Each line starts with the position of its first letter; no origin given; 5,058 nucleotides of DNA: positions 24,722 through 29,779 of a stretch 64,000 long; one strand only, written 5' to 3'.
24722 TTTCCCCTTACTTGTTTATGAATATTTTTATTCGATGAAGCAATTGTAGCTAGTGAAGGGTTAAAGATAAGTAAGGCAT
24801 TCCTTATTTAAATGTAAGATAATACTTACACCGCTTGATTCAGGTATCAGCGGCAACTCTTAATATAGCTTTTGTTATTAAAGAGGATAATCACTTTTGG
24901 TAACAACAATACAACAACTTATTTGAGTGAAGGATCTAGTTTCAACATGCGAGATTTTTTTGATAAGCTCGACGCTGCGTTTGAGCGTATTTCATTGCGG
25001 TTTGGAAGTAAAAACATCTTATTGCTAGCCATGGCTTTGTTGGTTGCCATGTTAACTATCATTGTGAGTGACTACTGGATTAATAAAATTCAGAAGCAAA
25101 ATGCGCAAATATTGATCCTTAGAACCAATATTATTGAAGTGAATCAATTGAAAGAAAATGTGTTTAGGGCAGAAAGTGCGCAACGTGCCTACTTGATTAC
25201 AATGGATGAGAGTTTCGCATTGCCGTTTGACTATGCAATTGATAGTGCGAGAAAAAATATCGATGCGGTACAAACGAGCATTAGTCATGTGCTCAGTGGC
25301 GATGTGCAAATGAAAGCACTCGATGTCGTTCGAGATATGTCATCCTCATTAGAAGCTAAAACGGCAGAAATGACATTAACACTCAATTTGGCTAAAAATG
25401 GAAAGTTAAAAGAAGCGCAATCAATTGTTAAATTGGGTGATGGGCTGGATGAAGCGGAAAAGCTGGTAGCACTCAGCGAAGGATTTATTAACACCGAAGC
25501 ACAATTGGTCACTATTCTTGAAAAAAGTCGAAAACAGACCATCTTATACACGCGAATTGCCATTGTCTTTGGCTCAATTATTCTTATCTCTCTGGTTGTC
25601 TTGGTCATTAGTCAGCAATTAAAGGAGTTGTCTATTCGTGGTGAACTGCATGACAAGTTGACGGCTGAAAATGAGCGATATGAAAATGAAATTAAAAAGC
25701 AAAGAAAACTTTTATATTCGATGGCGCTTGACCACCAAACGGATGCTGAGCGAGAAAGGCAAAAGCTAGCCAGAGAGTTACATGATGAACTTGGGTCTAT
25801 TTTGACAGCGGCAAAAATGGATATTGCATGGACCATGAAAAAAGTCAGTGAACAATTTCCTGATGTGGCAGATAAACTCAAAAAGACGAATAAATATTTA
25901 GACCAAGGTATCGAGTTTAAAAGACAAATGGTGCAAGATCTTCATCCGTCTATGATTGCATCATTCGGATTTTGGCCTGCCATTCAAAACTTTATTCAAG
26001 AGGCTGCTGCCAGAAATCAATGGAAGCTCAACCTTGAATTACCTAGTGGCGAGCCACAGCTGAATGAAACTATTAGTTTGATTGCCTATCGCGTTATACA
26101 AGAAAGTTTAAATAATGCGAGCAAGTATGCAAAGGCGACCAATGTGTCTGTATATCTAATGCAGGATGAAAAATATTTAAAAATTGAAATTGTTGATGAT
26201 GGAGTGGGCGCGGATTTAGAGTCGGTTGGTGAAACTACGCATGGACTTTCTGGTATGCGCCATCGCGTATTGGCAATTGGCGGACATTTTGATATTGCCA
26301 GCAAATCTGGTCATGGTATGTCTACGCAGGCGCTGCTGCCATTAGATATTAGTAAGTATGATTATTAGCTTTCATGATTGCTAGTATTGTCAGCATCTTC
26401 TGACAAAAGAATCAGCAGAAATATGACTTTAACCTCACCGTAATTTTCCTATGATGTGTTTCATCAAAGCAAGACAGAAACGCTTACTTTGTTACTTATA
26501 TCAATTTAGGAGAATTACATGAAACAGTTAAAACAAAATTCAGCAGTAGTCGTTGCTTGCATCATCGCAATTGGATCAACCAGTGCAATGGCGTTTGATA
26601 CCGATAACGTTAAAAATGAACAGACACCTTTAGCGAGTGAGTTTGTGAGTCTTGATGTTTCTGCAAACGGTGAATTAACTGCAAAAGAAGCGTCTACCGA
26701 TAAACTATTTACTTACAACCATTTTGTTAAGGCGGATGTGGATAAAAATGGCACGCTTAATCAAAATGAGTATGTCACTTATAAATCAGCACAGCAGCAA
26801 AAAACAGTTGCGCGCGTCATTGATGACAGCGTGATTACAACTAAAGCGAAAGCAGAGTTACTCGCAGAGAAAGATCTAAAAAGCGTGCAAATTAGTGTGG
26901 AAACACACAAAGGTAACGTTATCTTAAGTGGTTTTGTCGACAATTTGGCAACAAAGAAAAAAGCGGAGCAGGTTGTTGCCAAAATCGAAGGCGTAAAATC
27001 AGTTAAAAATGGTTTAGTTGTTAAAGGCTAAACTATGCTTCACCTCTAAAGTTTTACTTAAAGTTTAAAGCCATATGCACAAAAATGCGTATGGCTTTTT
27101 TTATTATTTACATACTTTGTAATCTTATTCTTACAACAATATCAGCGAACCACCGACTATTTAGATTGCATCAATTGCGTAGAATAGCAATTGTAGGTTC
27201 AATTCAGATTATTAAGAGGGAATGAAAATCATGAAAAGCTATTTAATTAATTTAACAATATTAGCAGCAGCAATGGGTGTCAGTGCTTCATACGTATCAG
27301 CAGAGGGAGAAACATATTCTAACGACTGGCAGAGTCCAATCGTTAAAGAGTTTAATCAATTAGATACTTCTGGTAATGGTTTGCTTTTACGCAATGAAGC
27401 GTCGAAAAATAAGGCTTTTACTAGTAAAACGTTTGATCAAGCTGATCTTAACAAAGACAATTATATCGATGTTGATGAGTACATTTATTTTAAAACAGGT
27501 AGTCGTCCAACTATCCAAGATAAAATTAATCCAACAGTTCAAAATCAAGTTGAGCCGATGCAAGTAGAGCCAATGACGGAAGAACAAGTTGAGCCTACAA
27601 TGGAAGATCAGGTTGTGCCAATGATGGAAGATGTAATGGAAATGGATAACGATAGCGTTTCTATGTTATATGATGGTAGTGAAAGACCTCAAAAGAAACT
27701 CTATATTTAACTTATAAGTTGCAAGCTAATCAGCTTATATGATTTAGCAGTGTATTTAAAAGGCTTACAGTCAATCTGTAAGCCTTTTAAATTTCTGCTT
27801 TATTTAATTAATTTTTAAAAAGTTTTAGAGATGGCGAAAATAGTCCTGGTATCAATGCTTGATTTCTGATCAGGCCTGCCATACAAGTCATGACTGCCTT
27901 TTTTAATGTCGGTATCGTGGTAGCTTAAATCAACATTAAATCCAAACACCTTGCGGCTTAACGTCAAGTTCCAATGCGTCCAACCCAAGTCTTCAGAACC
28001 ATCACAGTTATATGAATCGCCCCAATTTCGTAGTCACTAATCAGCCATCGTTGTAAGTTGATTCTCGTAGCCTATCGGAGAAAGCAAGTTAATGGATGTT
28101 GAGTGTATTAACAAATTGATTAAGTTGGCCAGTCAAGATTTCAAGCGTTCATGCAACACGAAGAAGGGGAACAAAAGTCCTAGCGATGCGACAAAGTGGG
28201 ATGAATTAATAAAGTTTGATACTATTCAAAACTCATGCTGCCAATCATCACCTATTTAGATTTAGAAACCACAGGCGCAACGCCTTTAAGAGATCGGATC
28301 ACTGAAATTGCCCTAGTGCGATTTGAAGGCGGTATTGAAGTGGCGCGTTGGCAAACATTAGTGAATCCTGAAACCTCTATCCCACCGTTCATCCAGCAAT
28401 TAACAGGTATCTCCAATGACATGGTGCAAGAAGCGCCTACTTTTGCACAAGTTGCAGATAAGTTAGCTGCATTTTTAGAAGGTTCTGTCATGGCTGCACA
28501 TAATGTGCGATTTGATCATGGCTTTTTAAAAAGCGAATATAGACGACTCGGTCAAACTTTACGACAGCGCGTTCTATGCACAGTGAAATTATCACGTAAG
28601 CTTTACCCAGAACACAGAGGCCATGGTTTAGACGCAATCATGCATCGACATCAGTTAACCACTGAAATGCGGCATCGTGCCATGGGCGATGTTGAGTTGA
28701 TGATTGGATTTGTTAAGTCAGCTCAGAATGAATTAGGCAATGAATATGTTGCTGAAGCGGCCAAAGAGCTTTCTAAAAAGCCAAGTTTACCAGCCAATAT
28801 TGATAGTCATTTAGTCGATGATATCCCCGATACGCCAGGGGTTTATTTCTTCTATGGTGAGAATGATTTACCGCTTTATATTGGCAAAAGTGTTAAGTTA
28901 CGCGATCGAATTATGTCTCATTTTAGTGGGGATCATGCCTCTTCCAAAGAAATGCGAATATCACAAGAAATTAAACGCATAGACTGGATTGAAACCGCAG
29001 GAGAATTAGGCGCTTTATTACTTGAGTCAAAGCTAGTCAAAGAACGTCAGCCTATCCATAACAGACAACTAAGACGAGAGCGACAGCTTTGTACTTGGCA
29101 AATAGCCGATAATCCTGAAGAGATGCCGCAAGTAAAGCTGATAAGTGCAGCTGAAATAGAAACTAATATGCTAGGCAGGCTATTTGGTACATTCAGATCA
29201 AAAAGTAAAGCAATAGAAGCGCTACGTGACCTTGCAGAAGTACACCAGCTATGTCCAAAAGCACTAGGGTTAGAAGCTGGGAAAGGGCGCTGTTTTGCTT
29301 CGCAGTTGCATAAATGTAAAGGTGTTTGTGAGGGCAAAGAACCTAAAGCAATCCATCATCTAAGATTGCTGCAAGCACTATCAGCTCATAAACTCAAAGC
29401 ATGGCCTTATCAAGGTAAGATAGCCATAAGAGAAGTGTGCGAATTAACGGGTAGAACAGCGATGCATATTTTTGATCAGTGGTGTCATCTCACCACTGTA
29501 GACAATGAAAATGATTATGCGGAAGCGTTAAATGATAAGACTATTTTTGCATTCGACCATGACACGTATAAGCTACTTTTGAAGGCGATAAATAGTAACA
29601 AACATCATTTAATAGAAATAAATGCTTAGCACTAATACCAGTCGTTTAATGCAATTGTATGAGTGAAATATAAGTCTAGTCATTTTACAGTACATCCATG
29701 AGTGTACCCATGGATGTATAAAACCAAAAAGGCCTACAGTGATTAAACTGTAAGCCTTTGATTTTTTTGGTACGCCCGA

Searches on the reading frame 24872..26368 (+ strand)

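Call 21: search_protein_families(library=pfam, proteins=[window:24872-26368:+], max_evalue=0.00001)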
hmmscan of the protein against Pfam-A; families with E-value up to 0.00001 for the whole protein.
window:24872-26368:+ (498 aa): 3 families
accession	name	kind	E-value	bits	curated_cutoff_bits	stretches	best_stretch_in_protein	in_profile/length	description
PF05227.19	CHASE3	-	6.3e-14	52.5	28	1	87-215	12-134/138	CHASE3 domain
PF07730.19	HisKA_3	-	4.1e-10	40.5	24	1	295-360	1-66/68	Histidine kinase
PF02518.31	HATPase_c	-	8e-09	36.4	26.4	1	405-492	6-110/111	Histidine kinase-, DNA gyrase B-, and HSP90-like ATPase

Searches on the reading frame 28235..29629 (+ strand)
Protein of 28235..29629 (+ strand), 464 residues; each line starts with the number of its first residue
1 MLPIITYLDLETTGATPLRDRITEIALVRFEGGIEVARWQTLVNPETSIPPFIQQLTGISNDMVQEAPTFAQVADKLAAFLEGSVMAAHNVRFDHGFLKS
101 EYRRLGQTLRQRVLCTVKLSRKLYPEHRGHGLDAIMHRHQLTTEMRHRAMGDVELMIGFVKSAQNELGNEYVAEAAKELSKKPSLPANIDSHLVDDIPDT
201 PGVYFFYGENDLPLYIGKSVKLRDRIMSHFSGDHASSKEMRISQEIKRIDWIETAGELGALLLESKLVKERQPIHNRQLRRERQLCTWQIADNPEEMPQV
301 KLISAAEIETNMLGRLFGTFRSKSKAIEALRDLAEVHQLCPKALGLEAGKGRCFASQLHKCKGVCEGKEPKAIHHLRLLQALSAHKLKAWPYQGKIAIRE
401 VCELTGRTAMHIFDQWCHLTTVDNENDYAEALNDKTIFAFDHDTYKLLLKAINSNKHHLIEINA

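Call 21: search_protein_families(library=pfam, proteins=[window:28235-29629:+], max_evalue=0.00001)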
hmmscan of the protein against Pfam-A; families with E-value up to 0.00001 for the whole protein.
window:28235-29629:+ (464 aa): 1 family
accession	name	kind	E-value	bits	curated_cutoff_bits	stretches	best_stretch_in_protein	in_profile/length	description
PF00929.31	RNase_T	-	3.6e-35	122.4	24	1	8-155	3-159/164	Exonuclease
